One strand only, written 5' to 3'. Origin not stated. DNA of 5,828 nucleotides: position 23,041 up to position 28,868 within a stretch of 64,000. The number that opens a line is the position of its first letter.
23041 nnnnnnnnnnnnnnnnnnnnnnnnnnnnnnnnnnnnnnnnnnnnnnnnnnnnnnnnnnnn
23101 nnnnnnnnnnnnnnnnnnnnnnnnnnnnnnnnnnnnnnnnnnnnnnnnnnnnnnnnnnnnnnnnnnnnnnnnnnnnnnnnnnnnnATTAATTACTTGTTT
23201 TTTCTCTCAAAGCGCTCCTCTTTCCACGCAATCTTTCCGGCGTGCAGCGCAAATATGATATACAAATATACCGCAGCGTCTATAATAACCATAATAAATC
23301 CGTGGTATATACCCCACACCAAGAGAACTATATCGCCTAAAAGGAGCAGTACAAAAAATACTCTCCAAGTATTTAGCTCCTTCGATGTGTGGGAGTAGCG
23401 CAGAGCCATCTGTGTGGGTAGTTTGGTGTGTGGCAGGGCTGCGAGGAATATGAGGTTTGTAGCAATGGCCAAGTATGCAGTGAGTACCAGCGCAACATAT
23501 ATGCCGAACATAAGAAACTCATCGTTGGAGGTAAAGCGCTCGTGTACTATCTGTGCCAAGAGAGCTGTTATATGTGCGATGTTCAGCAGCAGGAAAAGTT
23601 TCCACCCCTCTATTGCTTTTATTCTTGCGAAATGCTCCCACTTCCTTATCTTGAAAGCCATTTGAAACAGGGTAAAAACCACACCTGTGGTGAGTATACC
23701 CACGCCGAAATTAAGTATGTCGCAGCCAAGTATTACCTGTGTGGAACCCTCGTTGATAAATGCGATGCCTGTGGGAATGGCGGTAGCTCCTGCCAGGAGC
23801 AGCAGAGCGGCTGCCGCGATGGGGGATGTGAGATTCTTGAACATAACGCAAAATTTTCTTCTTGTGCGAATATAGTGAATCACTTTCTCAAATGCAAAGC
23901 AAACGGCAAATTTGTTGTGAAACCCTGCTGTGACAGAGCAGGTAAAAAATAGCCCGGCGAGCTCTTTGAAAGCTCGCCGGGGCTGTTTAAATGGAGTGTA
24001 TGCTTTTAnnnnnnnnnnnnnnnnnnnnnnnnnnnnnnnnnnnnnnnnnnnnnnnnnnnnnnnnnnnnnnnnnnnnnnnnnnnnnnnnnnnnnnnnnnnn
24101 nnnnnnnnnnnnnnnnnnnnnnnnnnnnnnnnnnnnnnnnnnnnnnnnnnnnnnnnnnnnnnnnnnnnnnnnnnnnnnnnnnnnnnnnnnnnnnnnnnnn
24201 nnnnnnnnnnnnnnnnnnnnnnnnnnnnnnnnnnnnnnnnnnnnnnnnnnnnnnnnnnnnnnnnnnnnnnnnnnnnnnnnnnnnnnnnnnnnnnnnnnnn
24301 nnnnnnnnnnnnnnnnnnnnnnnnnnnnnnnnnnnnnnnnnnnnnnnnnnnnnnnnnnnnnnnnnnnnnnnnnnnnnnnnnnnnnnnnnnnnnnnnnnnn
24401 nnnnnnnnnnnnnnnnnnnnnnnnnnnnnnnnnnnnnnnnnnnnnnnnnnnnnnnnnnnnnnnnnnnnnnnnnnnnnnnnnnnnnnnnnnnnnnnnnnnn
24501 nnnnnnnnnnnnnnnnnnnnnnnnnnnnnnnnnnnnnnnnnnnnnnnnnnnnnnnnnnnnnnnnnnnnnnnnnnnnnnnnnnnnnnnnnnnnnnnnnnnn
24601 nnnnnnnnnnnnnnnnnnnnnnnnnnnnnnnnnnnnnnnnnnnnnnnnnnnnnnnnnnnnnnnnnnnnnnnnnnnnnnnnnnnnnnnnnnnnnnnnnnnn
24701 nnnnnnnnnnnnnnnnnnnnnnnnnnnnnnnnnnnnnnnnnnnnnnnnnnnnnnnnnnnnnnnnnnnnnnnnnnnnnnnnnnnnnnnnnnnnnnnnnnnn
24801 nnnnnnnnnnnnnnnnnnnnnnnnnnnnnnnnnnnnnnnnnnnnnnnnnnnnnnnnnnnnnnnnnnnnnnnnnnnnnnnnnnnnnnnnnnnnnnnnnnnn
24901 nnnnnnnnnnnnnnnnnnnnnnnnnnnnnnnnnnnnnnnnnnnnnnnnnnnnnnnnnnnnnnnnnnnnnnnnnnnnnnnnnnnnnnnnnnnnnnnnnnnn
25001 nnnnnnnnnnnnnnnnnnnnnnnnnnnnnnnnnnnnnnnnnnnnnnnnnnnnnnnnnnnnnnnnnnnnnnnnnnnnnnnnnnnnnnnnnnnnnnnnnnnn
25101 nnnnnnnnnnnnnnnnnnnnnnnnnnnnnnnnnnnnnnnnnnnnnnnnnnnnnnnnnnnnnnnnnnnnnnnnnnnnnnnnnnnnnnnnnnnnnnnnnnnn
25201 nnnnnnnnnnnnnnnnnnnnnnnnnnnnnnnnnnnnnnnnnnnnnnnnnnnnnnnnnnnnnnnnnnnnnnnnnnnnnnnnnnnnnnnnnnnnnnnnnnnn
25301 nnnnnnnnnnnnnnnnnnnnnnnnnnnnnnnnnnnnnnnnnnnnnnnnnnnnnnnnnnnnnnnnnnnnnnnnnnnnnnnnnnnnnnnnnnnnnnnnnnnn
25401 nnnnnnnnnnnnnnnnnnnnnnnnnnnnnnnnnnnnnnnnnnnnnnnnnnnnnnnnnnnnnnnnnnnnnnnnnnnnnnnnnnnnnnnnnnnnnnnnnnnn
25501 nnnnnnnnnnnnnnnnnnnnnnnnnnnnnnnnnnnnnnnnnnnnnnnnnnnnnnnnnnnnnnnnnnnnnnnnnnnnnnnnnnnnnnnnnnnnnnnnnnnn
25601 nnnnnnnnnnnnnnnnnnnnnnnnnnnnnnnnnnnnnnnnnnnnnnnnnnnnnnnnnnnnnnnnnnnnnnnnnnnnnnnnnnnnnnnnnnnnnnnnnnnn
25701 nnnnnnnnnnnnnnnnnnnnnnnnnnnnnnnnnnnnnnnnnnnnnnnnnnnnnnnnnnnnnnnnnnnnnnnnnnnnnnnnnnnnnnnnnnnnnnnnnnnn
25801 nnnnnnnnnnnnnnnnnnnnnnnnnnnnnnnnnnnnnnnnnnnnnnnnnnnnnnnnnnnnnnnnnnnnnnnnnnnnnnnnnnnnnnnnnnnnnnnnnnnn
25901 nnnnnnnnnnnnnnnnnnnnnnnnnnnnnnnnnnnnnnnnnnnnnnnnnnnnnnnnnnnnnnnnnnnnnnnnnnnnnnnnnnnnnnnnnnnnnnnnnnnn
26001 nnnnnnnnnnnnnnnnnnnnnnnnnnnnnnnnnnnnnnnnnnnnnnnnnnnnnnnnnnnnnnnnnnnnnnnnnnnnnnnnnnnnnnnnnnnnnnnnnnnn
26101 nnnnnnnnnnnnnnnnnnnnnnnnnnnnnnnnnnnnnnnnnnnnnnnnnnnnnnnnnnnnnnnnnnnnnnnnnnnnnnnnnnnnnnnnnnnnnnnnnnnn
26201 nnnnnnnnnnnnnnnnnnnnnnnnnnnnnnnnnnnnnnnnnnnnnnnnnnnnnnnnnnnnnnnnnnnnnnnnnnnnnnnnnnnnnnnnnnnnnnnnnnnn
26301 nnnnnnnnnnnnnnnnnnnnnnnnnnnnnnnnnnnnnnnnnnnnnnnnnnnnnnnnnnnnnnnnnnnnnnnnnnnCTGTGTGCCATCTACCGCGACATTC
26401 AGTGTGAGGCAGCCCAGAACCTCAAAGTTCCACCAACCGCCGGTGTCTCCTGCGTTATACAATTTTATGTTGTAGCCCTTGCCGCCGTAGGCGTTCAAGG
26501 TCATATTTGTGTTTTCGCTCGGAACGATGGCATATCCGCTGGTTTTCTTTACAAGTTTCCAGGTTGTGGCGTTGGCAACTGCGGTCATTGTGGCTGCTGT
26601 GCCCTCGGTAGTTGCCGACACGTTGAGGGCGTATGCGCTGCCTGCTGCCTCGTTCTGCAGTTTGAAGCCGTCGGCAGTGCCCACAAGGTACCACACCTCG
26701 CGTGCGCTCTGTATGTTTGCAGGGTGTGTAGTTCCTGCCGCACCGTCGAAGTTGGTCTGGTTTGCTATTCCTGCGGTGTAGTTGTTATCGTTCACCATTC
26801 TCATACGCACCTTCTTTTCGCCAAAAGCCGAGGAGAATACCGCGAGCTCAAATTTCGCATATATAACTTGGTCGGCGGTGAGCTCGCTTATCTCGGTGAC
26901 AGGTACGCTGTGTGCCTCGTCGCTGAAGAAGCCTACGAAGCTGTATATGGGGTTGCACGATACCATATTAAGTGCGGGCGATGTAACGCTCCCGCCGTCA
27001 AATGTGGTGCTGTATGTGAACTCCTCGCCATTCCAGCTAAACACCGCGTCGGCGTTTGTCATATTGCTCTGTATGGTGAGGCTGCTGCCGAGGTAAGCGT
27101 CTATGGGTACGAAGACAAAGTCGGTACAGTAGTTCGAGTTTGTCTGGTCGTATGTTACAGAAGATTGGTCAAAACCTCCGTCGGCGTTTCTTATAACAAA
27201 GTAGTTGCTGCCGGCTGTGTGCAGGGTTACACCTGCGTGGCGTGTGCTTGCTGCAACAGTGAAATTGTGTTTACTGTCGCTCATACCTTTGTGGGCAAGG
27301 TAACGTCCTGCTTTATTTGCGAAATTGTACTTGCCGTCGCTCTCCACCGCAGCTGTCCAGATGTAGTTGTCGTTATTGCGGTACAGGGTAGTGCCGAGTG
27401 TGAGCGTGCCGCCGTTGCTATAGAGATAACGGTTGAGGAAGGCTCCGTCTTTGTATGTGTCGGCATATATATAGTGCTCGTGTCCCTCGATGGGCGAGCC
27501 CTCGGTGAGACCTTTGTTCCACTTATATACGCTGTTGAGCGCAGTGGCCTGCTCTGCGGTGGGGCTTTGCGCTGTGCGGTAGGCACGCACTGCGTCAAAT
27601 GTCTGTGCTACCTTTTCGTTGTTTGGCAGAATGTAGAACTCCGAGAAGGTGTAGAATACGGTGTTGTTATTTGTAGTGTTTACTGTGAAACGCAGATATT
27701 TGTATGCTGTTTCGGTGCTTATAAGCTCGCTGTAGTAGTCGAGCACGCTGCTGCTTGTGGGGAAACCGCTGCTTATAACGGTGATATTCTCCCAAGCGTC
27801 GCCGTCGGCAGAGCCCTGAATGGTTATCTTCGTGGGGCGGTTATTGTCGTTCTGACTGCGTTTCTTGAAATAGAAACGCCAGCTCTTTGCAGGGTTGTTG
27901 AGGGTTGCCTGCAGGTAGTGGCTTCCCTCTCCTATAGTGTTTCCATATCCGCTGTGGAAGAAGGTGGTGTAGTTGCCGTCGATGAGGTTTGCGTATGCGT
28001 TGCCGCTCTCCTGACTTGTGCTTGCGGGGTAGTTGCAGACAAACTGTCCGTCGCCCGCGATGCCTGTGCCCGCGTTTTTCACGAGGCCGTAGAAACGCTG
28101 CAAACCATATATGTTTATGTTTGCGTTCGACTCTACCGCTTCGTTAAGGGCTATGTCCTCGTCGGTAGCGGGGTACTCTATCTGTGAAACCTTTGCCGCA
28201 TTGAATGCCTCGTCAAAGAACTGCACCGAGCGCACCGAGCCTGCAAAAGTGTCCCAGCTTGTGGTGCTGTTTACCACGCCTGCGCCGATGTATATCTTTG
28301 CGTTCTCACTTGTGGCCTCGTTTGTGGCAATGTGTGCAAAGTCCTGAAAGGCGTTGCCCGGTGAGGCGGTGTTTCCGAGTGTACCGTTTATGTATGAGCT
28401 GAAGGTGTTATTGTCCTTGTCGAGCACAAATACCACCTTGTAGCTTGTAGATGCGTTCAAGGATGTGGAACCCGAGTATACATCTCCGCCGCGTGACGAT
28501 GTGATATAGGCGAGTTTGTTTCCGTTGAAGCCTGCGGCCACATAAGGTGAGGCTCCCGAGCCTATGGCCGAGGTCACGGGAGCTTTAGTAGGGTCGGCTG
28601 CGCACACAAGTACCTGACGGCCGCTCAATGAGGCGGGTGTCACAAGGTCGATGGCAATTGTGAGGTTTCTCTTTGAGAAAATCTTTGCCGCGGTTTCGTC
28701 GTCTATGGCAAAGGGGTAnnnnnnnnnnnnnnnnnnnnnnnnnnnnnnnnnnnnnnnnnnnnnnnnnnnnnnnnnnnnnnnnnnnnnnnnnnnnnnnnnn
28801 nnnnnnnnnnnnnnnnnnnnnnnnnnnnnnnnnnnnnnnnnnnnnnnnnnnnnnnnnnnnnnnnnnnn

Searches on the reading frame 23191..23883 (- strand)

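Call 14: search_protein_families(library=pfam, proteins=[window:23191-23883:-], max_evalue=0.001)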
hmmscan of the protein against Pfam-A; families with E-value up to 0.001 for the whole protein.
window:23191-23883:- (230 aa): 0 families

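Call 22: search_protein_families(library=ncbifam, proteins=[window:23191-23883:-], max_evalue=1)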
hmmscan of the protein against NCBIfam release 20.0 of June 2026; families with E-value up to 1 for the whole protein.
window:23191-23883:- (230 aa): 1 family
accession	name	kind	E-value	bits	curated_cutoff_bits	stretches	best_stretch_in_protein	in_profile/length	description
NF009545.0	PRK12933.1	equivalog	0.008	14.7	728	1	25-146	409-513/604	protein translocase subunit SecD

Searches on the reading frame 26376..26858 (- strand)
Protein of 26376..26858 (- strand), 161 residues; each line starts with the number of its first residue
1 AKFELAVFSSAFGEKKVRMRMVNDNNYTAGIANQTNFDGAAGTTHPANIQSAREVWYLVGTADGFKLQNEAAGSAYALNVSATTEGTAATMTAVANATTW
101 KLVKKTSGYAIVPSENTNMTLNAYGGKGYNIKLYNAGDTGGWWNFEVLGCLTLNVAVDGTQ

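Call 20: search_protein_families(library=pfam, proteins=[window:26376-26858:-], max_evalue=1)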
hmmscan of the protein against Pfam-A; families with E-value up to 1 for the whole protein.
seq(161 aa): 2 families
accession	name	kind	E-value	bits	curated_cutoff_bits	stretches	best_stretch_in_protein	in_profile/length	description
PF14200.12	RicinB_lectin_2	-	1.4e-05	26.2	25.6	2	56-127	5-79/89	Ricin-type beta-trefoil lectin domain-like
PF20674.3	SpaA_3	-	0.7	10.4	24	1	60-98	14-51/121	Prealbumin-like fold domain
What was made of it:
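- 26376..26813 (-): Beta-trefoil module 3, aa ~1555-1700. PF14200, E 1.4e-5, 26.2 bits against a 25.6-bit cut-off (call 20).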

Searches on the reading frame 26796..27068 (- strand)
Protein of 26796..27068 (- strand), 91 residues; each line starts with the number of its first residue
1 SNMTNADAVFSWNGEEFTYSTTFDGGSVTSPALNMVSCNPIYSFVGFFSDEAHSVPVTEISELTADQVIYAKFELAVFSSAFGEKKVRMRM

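Call 20: search_protein_families(library=pfam, proteins=[window:26796-27068:-], max_evalue=1)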
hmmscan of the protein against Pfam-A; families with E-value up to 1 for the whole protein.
seq(91 aa): 0 families

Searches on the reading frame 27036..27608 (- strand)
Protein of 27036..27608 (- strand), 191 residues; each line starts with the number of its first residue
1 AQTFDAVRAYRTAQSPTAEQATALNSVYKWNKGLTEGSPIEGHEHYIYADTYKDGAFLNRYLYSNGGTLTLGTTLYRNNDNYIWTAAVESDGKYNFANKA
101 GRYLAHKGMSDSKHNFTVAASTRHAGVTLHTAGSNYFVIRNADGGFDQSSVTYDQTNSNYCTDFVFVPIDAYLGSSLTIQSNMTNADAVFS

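Call 20: search_protein_families(library=pfam, proteins=[window:27036-27608:-], max_evalue=1)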
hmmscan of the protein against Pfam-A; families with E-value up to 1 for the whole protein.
seq(191 aa): 3 families
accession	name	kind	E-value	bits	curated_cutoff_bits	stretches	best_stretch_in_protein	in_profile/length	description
PF16825.11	DUF5075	-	0.0034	17.5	22.6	1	17-53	68-104/173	IGP family C-type lectin domain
PF19425.4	Csd3_N2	-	0.047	14.1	27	1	124-162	71-103/122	Csd3 second domain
PF14200.12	RicinB_lectin_2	-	0.056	14.6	25.6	2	69-111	37-80/89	Ricin-type beta-trefoil lectin domain-like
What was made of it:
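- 27051..27503 (-): Beta-trefoil module 2, aa ~1325-1475 (weak). PF14200, E 0.056 only (call 20).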

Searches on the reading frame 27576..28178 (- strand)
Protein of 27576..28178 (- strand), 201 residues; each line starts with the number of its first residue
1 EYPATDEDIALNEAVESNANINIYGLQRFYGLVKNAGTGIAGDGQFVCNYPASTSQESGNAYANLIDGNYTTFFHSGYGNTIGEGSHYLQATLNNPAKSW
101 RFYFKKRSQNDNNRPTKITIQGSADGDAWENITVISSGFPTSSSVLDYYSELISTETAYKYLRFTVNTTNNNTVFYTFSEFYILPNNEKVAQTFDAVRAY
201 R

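Call 20: search_protein_families(library=pfam, proteins=[window:27576-28178:-], max_evalue=1)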
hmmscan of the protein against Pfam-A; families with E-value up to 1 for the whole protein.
seq(201 aa): 2 families
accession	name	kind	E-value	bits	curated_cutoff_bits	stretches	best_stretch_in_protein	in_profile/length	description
PF00754.31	F5_F8_type_C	-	1.3e-11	45.2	28.2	1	52-176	4-122/127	F5/8 type C domain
PF22633.2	F5_F8_type_C_2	-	1.8e-05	25.7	27.8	1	64-138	1-71/91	NedA-like, galactose-binding domain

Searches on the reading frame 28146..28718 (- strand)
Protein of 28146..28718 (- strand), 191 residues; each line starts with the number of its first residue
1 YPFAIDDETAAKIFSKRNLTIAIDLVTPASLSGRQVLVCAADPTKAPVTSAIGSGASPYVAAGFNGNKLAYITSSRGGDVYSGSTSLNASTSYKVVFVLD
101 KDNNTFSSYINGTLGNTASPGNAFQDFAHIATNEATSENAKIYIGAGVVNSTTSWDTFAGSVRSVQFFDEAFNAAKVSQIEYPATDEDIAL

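Call 20: search_protein_families(library=pfam, proteins=[window:28146-28718:-], max_evalue=1)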
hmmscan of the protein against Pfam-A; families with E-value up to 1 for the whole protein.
seq(191 aa): 2 families
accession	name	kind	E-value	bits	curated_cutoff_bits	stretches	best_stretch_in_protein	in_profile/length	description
PF13385.13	Laminin_G_3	-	2.3e-06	28.3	27.6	1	50-178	38-151/151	Concanavalin A-like lectin/glucanases superfamily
PF16114.10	Citrate_bind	-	0.097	12.7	26.8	1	130-178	83-130/177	ATP citrate lyase citrate-binding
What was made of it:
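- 28185..28673 (-): LamG/ConA-like module, aa ~935-1097. PF13385, E 2.3e-6, 28.3 bits against a 27.6-bit cut-off (call 20).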
